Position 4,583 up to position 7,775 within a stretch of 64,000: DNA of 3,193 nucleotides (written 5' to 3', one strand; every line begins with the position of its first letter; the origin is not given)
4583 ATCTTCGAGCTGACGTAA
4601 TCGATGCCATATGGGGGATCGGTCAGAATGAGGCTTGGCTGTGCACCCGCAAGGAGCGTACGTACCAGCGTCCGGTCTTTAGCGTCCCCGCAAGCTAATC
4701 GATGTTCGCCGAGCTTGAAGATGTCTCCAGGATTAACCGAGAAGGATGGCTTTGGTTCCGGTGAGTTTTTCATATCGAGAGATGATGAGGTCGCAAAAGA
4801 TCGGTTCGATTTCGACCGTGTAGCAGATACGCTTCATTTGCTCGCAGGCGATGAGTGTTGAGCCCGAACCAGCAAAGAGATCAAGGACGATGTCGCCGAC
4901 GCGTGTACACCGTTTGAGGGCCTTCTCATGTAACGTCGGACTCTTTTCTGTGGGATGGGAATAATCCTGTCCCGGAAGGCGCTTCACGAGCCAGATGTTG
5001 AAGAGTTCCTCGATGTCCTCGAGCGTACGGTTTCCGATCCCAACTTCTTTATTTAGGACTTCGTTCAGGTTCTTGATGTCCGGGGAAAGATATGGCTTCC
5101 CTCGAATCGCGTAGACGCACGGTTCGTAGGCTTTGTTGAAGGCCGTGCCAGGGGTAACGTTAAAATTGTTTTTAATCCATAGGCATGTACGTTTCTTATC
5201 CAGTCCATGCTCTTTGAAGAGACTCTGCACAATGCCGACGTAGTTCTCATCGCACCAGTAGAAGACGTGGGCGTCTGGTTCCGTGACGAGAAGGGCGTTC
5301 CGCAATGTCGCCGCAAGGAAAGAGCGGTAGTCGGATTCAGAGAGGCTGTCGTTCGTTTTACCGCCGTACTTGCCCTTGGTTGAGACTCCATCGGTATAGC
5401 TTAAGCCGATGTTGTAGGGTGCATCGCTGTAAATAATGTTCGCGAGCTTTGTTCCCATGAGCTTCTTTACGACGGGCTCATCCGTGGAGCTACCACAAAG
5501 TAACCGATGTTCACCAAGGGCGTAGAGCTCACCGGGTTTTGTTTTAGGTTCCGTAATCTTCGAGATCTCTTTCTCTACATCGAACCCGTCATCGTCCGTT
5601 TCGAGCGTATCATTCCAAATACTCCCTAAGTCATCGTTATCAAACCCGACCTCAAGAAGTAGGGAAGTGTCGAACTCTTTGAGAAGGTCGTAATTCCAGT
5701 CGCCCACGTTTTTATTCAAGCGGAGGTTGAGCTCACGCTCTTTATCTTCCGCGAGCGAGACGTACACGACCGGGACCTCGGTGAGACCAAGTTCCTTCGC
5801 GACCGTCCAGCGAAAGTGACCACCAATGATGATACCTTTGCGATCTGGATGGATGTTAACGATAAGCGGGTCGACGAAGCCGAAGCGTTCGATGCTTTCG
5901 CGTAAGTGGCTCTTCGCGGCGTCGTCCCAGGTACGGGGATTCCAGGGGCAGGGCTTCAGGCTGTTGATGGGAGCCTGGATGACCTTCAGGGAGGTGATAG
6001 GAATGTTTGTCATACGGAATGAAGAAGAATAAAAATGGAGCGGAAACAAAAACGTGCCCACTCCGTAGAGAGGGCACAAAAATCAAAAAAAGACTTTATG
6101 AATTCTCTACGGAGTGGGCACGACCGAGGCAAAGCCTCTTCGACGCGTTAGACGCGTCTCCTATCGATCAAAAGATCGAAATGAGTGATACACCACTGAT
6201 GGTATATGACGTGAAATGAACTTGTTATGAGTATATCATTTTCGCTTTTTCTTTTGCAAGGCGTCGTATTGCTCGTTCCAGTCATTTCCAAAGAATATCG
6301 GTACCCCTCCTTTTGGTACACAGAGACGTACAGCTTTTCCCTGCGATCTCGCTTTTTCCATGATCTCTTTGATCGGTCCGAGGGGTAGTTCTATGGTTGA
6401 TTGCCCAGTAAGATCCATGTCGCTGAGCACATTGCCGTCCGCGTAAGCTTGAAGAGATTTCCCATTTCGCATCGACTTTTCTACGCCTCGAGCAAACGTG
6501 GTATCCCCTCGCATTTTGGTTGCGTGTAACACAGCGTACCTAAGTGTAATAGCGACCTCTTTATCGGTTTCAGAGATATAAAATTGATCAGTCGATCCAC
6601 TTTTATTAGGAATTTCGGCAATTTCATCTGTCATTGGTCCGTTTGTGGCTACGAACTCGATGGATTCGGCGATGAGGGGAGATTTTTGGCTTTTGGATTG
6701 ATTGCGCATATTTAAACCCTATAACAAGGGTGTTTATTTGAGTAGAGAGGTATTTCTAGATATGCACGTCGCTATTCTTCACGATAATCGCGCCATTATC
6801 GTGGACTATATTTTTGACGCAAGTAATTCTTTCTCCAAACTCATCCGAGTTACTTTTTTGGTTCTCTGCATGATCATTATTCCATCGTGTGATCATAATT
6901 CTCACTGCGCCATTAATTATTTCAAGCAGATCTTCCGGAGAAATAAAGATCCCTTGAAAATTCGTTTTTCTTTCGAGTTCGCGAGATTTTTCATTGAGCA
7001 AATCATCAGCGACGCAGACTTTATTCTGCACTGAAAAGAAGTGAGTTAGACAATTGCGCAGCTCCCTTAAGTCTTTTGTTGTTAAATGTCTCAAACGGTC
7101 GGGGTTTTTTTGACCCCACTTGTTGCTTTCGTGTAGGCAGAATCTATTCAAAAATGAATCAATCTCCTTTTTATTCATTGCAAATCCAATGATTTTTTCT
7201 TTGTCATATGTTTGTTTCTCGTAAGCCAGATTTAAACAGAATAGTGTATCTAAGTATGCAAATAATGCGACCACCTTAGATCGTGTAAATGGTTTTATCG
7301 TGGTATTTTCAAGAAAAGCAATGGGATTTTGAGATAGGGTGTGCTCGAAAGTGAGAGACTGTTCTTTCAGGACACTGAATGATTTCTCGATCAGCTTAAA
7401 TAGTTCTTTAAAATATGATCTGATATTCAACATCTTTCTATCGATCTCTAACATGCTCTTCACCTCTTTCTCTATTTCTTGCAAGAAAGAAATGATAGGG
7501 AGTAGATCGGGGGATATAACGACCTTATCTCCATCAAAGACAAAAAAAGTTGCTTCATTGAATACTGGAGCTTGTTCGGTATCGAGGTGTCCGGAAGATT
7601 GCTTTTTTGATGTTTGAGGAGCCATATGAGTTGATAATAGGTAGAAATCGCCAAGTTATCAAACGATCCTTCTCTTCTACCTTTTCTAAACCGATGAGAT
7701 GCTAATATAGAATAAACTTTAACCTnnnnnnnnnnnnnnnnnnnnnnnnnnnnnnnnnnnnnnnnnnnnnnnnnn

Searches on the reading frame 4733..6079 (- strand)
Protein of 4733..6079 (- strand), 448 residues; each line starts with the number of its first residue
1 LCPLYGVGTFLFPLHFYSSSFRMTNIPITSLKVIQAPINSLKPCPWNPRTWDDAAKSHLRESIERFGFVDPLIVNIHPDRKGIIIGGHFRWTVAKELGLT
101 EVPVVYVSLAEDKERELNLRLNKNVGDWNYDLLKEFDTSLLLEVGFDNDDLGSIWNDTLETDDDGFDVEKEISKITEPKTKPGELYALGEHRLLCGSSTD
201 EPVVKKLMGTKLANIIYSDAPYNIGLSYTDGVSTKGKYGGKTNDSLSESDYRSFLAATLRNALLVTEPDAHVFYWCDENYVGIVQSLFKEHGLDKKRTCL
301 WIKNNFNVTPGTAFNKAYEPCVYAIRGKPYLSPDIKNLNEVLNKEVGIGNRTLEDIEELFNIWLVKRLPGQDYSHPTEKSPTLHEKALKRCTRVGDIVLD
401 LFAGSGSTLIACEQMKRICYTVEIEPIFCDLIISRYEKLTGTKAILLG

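Call 3: search_protein_families(library=pfam, proteins=[window:4733-6079:-], max_evalue=0.01)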
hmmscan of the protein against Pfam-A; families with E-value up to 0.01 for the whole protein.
window:4733-6079:- (448 aa): 3 families
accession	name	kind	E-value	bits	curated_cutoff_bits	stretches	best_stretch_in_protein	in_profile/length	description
PF01555.25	N6_N4_Mtase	-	6.7e-28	98.6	26.7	1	214-432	2-219/221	DNA methylase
PF02195.25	ParB_N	-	8.8e-10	38.9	26.3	1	33-117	3-88/95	ParB N-terminal domain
PF05063.20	MT-A70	-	0.00093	19.6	23.9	1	266-330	40-111/172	MT-A70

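Call 4: search_protein_families(library=ncbifam, proteins=[window:4733-6079:-], max_evalue=0.01)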
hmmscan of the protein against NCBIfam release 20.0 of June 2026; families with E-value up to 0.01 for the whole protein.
window:4733-6079:- (448 aa): 8 families
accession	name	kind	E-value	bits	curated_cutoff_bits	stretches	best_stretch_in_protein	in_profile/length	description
NF050803.1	DnaMtaseCcrMCaul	equivalog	3.6e-09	36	830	1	208-439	18-250/350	adenine-specific DNA-methyltransferase CcrM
TIGR00180.1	parB_part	domain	9.5e-09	35.3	58.45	1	32-119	4-94/186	ParB/RepB/Spo0J family partition protein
TIGR04285.1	nucleoid_noc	exception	4.8e-08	32.7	315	1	32-118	1-87/255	nucleoid occlusion protein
NF008572.0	PRK11524.1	equivalog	1.5e-07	30.8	292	1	373-435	192-255/294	adenine-specific DNA-methyltransferase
NF010253.0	PRK13699.1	subfamily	6.6e-06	26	244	1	373-424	142-193/226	DNA methyltransferase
NF047732.1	tRNAMtaseTrm5bMeth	equivalog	0.00021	20.4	500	1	387-432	191-235/337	tRNA (guanine(37)-N1)-methyltransferase Trm5b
TIGR03734.1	PRTRC_parB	hypoth_equivalog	0.0006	18.5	278.6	1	47-116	7-81/555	PRTRC system ParB family protein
NF053625.1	SerKinSerKArch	equivalog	0.0027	16.9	380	1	61-111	40-92/244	ADP-dependent L-serine kinase SerK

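Call 5: search_protein_families(library=padloc, proteins=[window:4733-6079:-], max_evalue=0.01)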
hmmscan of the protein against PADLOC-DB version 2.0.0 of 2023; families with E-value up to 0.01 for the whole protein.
window:4733-6079:- (448 aa): 51 families (the best 25 are shown)
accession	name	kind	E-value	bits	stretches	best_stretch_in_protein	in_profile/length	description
PDLC03229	MTase_II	-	2.8e-66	222.1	2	31-326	8-311/436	Type II methyltransferase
PDLC03371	MTase_II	-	1.4e-24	85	1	209-440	26-256/260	Type II methyltransferase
PDLC03308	MTase_II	-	2.8e-19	67.4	2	78-324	64-306/419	Type II methyltransferase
PDLC03353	MTase_II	-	2e-12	45.2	1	214-436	29-250/260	Type II methyltransferase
PDLC03299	MTase_II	-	2.9e-12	44.7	1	190-435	14-256/296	Type II methyltransferase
PDLC03265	MTase_II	-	5.4e-12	43.8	1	361-439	253-331/333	Type II methyltransferase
PDLC03337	MTase_II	-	2.2e-10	38.3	1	358-438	168-248/264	Type II methyltransferase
PDLC03320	MTase_II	-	1.3e-09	35.7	1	360-441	195-279/289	Type II methyltransferase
PDLC03279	MTase_II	-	1.8e-09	34.5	1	214-425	379-573/587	Type II methyltransferase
PDLC03339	MTase_II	-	1.9e-09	34.7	1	374-447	209-282/399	Type II methyltransferase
PDLC03387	MTase_II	-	3.7e-09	34.1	1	223-437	85-276/289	Type II methyltransferase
PDLC03354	MTase_II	-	2.5e-08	31.3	1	361-418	309-364/425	Type II methyltransferase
PDLC03216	MTase_II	-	3.9e-08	30.7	1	213-439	31-258/364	Type II methyltransferase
PDLC03251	MTase_II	-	4.3e-08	30.8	1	375-435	205-265/282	Type II methyltransferase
PDLC03636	MTase_III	-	5.6e-08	30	1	373-439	342-408/575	Type III methyltransferase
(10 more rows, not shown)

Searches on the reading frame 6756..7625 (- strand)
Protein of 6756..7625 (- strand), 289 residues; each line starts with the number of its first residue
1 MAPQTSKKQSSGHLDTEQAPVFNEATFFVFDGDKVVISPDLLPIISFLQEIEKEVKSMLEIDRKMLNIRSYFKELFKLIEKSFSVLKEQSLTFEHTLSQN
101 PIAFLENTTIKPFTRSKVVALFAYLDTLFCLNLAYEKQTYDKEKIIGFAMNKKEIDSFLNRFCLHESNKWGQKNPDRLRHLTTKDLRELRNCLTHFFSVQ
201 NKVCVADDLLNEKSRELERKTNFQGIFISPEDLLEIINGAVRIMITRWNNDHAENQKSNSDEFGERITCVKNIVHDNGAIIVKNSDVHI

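Call 3: search_protein_families(library=pfam, proteins=[window:6756-7625:-], max_evalue=0.01)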
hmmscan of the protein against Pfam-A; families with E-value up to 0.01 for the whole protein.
window:6756-7625:- (289 aa): 0 families

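Call 4: search_protein_families(library=ncbifam, proteins=[window:6756-7625:-], max_evalue=0.01)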
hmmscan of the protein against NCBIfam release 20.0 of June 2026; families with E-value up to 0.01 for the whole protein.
window:6756-7625:- (289 aa): 1 family
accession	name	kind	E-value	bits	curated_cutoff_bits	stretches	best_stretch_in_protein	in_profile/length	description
NF011547.0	PRK14976.1-4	equivalog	0.0029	16.9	305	1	198-272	105-178/291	5'-3' exonuclease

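Call 5: search_protein_families(library=padloc, proteins=[window:6756-7625:-], max_evalue=0.01)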
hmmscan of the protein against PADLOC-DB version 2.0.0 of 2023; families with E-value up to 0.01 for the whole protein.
window:6756-7625:- (289 aa): 0 families

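Call 59: search_protein_families(library=phrogs, proteins=[window:6756-7625:-], max_evalue=0.001)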
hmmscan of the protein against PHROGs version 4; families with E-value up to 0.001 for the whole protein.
window:6756-7625:- (289 aa): 0 families

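Call 76: search_protein_families(library=pfam, proteins=[window:6756-7622:-], max_evalue=1)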
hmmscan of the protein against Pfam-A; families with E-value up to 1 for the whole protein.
window:6756-7622:- (288 aa): 1 family
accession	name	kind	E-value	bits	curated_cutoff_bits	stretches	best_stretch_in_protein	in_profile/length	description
PF12188.13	STAT2_C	-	0.2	12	27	1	174-192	10-28/56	Signal transducer and activator of transcription 2 C terminal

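Call 106: search_solved_structures(query=window:6756-7622:-, max_evalue=1)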
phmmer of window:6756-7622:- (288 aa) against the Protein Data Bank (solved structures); distinct sequences matched with E-value up to 1: 0.
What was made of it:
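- The HEPN assignment rests on a single motif, with no Pfam or PDB support (calls 76, 106).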
